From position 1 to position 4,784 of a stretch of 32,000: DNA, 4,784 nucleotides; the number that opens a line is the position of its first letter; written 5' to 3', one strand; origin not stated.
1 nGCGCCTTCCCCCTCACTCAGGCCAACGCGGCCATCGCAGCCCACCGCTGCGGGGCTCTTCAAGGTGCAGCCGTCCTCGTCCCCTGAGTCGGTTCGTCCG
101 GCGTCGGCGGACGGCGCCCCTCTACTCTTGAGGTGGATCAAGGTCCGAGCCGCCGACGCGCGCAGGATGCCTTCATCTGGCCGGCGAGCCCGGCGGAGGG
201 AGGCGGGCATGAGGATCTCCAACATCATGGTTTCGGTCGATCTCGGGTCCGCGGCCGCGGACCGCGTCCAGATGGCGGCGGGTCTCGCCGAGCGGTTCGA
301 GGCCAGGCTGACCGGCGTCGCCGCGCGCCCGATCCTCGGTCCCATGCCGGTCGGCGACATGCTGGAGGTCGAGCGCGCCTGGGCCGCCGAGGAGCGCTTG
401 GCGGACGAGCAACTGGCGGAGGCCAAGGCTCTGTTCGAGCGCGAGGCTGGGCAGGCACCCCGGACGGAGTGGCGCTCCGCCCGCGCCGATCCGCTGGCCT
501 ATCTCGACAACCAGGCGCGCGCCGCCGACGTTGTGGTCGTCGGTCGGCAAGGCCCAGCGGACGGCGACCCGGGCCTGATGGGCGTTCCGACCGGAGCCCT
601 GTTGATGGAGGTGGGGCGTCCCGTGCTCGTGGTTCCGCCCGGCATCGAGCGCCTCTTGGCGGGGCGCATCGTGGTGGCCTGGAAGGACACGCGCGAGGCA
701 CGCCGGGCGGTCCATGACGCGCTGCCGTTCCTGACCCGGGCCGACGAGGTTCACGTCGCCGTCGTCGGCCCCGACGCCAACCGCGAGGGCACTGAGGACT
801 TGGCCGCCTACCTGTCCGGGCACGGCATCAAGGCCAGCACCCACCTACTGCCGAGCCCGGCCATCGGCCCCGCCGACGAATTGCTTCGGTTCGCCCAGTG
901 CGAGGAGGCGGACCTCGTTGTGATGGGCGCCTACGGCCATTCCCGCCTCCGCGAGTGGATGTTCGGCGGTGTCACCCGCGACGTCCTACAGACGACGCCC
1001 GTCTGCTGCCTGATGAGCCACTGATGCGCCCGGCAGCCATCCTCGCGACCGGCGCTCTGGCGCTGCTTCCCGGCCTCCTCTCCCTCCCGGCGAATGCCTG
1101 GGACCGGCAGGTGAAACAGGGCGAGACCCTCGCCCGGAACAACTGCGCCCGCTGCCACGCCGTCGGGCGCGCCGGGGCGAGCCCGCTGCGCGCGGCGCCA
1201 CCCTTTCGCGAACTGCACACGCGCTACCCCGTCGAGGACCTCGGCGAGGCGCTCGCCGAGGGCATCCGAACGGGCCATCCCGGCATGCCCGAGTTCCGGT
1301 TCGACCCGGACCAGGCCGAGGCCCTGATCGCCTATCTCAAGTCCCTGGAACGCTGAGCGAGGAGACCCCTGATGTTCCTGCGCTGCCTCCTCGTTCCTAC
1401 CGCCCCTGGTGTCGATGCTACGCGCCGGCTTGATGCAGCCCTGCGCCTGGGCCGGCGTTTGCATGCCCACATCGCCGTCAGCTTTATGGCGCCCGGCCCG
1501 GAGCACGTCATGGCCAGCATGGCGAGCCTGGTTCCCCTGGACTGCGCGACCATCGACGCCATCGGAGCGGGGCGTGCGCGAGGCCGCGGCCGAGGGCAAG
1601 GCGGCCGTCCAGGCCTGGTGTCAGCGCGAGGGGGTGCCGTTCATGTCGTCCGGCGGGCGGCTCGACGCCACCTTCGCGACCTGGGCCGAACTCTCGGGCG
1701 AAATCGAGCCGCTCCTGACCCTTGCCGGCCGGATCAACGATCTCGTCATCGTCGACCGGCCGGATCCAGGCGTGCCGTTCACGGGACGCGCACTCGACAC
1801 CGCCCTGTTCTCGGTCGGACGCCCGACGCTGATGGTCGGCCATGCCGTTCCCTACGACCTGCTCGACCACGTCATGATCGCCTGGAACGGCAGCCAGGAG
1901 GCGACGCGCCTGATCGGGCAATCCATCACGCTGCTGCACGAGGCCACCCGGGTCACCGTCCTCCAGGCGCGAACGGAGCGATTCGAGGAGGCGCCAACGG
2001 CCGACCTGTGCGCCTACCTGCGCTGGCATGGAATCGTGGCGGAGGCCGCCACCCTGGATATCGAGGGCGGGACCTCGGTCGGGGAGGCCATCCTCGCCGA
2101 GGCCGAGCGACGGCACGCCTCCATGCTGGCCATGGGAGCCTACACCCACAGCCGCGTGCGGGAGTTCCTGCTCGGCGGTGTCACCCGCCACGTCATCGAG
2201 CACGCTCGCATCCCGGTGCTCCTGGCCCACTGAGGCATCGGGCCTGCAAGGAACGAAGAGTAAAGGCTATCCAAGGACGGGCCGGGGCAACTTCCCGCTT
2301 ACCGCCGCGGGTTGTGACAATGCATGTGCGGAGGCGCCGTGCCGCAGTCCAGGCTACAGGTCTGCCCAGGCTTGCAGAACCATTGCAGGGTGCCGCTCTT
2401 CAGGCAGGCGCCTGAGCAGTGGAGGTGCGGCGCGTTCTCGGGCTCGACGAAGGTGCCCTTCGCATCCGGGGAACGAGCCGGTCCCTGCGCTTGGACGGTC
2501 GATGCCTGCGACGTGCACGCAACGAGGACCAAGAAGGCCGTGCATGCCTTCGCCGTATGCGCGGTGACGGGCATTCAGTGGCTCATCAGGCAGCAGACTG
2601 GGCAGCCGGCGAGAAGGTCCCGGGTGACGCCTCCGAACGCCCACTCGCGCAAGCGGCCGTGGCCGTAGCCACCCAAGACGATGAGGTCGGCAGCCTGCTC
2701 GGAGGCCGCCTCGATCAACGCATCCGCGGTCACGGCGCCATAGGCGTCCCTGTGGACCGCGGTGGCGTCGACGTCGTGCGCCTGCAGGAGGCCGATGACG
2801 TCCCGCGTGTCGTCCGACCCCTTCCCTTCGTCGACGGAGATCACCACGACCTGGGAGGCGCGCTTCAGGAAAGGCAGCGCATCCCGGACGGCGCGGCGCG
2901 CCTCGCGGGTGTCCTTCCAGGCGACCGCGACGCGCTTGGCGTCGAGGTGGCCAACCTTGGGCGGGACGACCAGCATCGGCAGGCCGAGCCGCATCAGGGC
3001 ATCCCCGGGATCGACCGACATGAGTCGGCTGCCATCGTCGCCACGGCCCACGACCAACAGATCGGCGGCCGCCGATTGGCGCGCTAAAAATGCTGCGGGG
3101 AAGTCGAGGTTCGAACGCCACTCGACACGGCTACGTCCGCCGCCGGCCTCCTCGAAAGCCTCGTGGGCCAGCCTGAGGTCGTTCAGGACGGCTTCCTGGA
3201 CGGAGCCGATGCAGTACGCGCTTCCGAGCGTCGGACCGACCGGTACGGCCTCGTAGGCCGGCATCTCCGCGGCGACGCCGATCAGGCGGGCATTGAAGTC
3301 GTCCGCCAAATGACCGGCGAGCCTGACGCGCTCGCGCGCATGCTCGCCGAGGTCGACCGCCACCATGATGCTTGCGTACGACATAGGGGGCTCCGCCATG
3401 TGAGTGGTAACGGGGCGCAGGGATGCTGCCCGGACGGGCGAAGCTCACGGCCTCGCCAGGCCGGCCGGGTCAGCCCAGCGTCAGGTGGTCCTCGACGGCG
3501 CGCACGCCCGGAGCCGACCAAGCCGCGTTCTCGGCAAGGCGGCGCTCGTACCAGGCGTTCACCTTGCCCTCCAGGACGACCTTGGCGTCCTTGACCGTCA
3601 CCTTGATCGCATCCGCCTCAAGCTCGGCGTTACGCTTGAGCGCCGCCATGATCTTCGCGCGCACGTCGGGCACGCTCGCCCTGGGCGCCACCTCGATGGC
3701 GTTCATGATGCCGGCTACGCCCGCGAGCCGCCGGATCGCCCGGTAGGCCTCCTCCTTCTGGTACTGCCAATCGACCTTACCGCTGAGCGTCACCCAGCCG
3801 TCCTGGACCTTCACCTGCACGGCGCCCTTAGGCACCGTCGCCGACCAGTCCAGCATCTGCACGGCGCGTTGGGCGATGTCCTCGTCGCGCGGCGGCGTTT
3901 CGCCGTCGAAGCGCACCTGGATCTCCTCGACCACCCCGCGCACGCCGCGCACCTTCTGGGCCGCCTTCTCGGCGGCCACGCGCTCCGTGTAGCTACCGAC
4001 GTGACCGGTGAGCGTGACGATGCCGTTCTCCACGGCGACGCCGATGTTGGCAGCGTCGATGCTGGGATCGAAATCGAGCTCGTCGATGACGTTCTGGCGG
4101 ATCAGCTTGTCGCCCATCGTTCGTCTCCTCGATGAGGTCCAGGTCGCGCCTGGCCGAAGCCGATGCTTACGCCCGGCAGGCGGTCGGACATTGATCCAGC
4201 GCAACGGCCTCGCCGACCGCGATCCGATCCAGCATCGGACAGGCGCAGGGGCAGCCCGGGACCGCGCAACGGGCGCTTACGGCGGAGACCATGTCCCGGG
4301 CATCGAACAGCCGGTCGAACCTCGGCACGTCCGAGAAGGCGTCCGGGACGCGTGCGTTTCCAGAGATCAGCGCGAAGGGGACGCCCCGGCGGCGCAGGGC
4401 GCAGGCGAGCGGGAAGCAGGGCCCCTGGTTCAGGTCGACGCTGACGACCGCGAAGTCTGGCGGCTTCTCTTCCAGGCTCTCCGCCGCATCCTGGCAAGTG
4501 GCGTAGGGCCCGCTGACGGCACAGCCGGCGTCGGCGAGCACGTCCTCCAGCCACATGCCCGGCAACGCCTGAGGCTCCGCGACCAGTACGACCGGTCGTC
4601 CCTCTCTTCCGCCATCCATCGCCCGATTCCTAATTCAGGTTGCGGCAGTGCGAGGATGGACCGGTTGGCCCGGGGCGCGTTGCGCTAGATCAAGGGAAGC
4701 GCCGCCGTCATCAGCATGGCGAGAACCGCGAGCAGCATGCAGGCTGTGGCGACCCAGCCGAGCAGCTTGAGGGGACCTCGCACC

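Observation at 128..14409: Eight FNR/FixK-type boxes link USP, cytochrome c, BON, Hsp20, NRAMP, K+ channel and SulP operons into one dormancy-like island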

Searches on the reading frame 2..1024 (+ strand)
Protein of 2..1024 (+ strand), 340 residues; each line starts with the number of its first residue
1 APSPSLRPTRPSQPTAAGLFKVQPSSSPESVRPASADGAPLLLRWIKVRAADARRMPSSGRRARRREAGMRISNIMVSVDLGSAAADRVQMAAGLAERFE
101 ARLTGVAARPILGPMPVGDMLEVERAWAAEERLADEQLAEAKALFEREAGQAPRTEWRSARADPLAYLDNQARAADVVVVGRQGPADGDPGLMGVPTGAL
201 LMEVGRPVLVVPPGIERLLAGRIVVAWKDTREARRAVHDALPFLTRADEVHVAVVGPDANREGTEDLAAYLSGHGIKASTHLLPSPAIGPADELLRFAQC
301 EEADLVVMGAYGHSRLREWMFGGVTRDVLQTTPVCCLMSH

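Call 8: search_protein_families(library=pfam, proteins=[window:2-1024:+], max_evalue=0.01)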
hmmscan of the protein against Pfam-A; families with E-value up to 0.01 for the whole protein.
window:2-1024:+ (340 aa): 1 family
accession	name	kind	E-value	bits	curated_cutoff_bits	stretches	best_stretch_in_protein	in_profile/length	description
PF00582.32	Usp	-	3.9e-19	70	24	2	290-338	91-139/141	Universal stress protein family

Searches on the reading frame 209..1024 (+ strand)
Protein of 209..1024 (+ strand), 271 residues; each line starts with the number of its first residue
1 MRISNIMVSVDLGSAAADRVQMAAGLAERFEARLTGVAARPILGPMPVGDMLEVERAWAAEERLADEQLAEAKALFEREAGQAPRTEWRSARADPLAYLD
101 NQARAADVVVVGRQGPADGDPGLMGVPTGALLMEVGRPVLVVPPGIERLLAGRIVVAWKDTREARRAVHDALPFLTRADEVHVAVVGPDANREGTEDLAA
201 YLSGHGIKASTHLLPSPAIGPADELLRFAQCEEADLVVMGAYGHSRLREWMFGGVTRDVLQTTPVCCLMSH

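Call 35: find_encoding_contigs(protein=window:209-1024:+, flank=10000, max_places=4)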
Protein window:209-1024:+ (271 aa): 23 contigs read that carry it; 4 places shown.
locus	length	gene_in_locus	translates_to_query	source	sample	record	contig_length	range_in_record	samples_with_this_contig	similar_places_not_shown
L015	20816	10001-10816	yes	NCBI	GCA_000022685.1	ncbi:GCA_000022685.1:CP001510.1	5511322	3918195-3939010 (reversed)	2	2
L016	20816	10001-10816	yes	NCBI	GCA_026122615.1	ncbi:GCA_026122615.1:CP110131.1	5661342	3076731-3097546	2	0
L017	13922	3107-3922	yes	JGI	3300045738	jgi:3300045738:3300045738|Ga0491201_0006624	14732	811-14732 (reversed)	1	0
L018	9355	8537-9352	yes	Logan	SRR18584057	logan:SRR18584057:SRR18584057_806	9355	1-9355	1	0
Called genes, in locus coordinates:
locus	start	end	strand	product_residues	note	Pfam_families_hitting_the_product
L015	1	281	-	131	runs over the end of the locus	PF20056:DUF6455 (weak)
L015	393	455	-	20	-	-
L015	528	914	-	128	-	-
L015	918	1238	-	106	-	-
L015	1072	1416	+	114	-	PF07345:ATPaseInh_sub_z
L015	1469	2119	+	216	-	PF04972:BON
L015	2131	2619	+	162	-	-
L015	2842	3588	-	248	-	PF00230:MIP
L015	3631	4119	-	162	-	-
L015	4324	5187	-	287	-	PF00871:Acetate_kinase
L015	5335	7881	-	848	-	PF09364:XFP_N, PF03894:XFP, PF09363:XFP_C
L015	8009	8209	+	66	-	-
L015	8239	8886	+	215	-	PF04972:BON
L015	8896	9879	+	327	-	PF08240:ADH_N, PF00107:ADH_zinc_N (weak)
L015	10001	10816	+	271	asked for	PF00582:Usp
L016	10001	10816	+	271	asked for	PF00582:Usp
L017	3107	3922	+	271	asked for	PF00582:Usp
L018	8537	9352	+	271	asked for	PF00582:Usp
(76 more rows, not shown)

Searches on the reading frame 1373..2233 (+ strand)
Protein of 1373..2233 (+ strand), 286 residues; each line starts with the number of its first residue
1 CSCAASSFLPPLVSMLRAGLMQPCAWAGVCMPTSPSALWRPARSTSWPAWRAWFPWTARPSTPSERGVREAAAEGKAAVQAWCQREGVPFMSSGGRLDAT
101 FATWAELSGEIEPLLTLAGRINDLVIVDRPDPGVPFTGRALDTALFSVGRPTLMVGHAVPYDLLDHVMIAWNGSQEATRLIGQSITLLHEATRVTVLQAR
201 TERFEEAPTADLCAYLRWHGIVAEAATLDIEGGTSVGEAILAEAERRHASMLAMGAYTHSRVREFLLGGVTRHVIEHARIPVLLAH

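Call 8: search_protein_families(library=pfam, proteins=[window:1373-2233:+], max_evalue=0.01)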
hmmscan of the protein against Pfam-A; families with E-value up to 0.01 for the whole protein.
window:1373-2233:+ (286 aa): 1 family
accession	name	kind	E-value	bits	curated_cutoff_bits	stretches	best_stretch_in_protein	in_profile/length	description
PF00582.32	Usp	-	4.8e-11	43.8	24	1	232-285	87-140/141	Universal stress protein family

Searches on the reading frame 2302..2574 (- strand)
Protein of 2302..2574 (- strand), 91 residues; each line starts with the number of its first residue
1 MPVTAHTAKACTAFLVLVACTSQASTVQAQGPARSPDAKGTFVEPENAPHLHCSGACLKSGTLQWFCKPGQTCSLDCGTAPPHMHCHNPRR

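Call 66: search_protein_families(library=ncbifam, proteins=[window:2302-2574:-], max_evalue=0.01)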
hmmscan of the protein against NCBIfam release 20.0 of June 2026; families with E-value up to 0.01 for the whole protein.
window:2302-2574:- (91 aa): 0 families

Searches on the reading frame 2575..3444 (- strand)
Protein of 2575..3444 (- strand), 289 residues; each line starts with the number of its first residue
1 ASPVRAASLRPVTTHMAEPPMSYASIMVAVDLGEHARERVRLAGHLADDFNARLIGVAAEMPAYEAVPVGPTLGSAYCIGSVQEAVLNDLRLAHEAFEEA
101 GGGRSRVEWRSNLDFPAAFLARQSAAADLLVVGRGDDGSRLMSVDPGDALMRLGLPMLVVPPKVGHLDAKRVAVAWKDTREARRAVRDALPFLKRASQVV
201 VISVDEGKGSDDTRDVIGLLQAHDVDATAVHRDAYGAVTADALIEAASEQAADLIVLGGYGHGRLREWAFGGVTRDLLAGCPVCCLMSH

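Call 8: search_protein_families(library=pfam, proteins=[window:2575-3444:-], max_evalue=0.01)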
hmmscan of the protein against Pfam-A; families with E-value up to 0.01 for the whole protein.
window:2575-3444:- (289 aa): 1 family
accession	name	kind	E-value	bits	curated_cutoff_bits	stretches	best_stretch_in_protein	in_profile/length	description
PF00582.32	Usp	-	1.1e-13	52.4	24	2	171-287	4-139/141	Universal stress protein family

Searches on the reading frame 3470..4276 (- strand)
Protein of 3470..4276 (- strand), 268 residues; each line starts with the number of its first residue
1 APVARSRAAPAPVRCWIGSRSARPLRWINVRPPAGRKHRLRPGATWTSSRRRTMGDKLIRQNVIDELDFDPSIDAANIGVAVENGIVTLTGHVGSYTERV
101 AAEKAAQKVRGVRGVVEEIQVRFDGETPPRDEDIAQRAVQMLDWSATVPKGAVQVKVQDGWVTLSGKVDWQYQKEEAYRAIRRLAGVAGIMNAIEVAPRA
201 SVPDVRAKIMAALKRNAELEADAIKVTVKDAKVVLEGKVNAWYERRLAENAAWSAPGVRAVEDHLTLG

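Call 8: search_protein_families(library=pfam, proteins=[window:3470-4276:-], max_evalue=0.01)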
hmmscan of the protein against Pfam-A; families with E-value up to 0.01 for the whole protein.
window:3470-4276:- (268 aa): 2 families
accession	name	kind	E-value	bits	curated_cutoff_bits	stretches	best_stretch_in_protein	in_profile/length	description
PF04972.22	BON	-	1.9e-50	169.4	27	3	131-198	2-69/69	BON domain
PF21937.1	Yop-YscD_ppl_2nd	-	0.0055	16.8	27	0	157-195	26-65/67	YscD/CdsD-like Bon-like domain 2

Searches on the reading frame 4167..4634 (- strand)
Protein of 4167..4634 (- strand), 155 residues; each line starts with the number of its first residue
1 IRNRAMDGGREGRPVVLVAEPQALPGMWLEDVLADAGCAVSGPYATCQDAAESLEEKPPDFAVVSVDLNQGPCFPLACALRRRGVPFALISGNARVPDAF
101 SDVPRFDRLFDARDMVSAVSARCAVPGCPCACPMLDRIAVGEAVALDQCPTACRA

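Call 8: search_protein_families(library=pfam, proteins=[window:4167-4634:-], max_evalue=0.01)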
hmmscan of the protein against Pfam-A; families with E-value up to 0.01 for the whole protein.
window:4167-4634:- (155 aa): 0 families

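Call 66: search_protein_families(library=ncbifam, proteins=[window:4170-4619:-], max_evalue=0.01)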
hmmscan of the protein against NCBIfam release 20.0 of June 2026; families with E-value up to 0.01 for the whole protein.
window:4170-4619:- (150 aa): 2 families
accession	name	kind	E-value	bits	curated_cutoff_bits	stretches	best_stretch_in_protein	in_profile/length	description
NF009971.0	PRK13435.1-2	subfamily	9.2e-10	38.5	151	1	11-112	3-107/141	response regulator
NF009974.0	PRK13435.1-6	equivalog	0.0034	17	171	1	11-73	8-71/155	response regulator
